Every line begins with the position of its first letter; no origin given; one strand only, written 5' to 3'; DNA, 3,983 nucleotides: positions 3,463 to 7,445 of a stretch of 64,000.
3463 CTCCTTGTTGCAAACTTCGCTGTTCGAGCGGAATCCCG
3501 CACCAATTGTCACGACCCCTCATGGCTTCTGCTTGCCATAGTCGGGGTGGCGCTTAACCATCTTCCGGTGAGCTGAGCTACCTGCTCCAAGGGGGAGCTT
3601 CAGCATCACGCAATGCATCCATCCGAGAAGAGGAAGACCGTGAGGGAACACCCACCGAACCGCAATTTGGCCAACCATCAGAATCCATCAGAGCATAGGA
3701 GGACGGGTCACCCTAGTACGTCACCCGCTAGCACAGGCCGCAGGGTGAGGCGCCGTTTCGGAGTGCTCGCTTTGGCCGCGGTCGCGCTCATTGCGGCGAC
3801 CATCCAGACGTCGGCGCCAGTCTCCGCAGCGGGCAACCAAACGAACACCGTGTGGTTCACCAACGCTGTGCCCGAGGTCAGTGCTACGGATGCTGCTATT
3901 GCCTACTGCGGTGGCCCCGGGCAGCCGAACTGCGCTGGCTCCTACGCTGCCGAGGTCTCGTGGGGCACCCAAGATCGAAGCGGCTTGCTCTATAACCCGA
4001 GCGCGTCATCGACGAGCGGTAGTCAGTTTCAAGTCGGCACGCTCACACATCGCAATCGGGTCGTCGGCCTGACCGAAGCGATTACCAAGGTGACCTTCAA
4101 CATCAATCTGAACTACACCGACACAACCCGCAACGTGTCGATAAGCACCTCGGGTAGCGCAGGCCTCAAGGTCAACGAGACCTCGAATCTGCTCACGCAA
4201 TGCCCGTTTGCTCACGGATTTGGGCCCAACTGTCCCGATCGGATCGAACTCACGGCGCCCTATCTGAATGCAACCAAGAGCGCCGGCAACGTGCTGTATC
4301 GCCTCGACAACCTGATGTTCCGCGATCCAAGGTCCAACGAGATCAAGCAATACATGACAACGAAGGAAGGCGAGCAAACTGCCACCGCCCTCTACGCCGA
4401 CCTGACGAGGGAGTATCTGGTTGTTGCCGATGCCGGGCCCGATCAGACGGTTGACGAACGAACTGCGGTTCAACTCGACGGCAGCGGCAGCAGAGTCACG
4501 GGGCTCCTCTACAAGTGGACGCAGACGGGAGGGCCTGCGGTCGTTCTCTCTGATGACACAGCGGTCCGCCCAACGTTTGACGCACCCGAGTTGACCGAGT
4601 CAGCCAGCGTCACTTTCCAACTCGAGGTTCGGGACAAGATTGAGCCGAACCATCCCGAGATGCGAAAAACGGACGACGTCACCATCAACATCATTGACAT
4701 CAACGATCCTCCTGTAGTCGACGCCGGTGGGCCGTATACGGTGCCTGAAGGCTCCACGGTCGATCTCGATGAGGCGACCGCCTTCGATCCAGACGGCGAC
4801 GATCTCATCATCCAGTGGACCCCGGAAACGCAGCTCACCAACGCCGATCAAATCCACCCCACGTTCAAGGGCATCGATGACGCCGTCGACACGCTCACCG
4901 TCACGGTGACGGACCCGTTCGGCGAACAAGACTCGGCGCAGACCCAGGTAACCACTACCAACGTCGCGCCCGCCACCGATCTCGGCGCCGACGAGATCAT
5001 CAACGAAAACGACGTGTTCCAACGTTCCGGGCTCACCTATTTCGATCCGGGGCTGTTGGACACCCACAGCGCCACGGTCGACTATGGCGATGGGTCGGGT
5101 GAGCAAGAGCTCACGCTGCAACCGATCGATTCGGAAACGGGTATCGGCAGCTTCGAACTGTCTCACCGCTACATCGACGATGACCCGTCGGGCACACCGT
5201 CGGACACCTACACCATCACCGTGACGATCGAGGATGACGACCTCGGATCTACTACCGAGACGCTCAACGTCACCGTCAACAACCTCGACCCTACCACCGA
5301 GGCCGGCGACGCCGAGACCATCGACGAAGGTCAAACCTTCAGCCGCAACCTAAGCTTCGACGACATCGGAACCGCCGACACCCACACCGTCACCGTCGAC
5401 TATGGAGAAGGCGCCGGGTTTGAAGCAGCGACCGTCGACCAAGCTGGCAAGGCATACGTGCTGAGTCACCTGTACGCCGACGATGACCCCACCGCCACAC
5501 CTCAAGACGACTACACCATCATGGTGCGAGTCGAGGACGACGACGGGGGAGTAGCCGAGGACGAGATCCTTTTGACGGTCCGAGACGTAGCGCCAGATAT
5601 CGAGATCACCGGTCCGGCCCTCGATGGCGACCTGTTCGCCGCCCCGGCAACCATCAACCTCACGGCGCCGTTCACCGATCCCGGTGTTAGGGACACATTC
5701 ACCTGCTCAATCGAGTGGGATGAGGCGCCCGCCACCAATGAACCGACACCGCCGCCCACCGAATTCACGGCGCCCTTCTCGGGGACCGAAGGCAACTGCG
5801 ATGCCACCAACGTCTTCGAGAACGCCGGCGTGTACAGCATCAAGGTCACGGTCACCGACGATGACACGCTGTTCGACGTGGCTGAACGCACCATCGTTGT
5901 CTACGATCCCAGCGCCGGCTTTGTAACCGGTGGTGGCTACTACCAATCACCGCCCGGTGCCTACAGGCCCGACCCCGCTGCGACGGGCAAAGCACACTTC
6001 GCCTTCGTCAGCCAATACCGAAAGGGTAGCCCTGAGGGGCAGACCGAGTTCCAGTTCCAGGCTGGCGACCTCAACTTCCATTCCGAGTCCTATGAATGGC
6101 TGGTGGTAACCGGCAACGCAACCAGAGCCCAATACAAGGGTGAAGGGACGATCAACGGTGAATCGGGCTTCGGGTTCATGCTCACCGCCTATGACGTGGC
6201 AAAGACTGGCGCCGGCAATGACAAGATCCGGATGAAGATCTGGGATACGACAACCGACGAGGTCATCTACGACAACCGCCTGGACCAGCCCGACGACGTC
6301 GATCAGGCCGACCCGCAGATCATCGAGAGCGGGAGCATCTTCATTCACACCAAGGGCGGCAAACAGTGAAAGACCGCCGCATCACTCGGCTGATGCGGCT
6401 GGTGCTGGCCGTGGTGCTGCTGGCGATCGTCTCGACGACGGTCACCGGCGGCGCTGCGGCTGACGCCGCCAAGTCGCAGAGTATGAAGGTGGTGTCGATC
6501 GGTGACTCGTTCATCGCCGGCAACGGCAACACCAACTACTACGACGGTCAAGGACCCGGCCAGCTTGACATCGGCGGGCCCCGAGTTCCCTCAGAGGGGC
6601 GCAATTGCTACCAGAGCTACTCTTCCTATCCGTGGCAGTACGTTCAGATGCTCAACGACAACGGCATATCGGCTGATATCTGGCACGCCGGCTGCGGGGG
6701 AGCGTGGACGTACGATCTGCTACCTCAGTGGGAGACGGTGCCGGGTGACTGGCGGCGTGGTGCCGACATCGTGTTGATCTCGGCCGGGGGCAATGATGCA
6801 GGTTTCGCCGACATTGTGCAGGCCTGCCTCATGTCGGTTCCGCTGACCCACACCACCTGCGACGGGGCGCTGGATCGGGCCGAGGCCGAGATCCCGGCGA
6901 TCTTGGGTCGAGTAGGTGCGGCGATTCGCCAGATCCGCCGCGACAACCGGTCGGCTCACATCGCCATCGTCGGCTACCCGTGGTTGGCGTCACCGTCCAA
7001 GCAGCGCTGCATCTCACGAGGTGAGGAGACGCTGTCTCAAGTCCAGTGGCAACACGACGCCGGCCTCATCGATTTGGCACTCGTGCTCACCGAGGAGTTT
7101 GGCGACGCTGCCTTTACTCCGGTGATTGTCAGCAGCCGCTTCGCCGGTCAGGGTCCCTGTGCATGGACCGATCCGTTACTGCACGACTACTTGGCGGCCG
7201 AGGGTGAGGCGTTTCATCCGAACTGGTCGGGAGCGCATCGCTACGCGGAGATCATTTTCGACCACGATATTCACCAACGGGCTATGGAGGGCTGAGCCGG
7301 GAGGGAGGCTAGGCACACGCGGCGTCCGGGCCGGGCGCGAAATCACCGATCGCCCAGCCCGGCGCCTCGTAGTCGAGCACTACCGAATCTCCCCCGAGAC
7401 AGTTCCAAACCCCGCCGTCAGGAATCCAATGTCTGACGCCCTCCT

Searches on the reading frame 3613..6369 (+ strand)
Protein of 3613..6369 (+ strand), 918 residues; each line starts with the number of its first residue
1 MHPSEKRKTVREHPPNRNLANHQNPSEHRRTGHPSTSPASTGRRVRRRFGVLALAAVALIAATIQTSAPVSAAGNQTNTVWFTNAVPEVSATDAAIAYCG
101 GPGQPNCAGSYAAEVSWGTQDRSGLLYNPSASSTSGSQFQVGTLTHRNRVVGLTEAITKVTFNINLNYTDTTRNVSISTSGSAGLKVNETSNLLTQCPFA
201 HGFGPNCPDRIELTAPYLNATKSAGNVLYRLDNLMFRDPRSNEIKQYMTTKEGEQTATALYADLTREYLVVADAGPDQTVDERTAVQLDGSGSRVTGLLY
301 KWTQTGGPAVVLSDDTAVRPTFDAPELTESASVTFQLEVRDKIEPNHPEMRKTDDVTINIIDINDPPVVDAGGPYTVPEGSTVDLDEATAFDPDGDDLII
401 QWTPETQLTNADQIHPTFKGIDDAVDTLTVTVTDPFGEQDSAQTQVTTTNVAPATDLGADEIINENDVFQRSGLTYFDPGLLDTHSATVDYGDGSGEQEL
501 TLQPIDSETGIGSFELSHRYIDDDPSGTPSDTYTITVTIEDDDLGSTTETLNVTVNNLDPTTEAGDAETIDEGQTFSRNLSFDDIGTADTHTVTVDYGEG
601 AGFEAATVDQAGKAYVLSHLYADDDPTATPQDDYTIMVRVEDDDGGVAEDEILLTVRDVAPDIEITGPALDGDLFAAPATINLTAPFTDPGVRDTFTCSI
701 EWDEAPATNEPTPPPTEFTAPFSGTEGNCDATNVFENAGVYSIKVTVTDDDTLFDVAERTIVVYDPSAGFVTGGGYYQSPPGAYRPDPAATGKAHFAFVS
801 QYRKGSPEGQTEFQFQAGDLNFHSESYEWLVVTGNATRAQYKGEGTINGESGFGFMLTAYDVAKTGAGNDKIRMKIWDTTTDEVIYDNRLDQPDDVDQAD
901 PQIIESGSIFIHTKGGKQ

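Call 14: search_protein_families(library=pfam, proteins=[window:3613-6369:+], max_evalue=0.001)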
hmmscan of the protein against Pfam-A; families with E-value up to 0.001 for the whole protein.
window:3613-6369:+ (918 aa): 3 families
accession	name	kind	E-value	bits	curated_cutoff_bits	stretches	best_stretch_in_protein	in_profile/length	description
PF22352.2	K319L-like_PKD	-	6.2e-15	55.4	27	1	274-359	1-83/84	K319L-like, PKD domain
PF18911.6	PKD_4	-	6.5e-14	52.2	27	0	558-650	2-79/85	PKD domain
PF17963.7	Big_9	-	2.1e-05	25.7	23.6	1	364-447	1-89/89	Bacterial Ig domain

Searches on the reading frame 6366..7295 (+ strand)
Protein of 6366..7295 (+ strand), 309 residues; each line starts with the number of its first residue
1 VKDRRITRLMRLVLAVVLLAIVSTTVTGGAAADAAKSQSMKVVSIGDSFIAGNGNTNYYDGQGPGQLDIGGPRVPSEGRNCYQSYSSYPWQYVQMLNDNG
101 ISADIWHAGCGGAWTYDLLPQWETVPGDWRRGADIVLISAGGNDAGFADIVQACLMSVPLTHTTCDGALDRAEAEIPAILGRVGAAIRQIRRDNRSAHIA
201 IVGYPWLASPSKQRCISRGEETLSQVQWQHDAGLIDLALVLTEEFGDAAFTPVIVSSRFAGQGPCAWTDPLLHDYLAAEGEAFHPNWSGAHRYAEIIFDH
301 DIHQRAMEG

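Call 79: search_protein_families(library=pfam, proteins=[window:6366-7295:+], max_evalue=0.0001)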
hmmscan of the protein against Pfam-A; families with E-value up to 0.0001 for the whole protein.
window:6366-7295:+ (309 aa): 2 families
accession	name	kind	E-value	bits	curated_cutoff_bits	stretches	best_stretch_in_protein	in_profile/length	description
PF13472.12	Lipase_GDSL_2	-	3.2e-13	51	32.9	1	45-290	2-176/178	GDSL-like Lipase/Acylhydrolase family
PF00657.28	Lipase_GDSL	-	1.8e-05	25.5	23.6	1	42-295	1-206/208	GDSL-like Lipase/Acylhydrolase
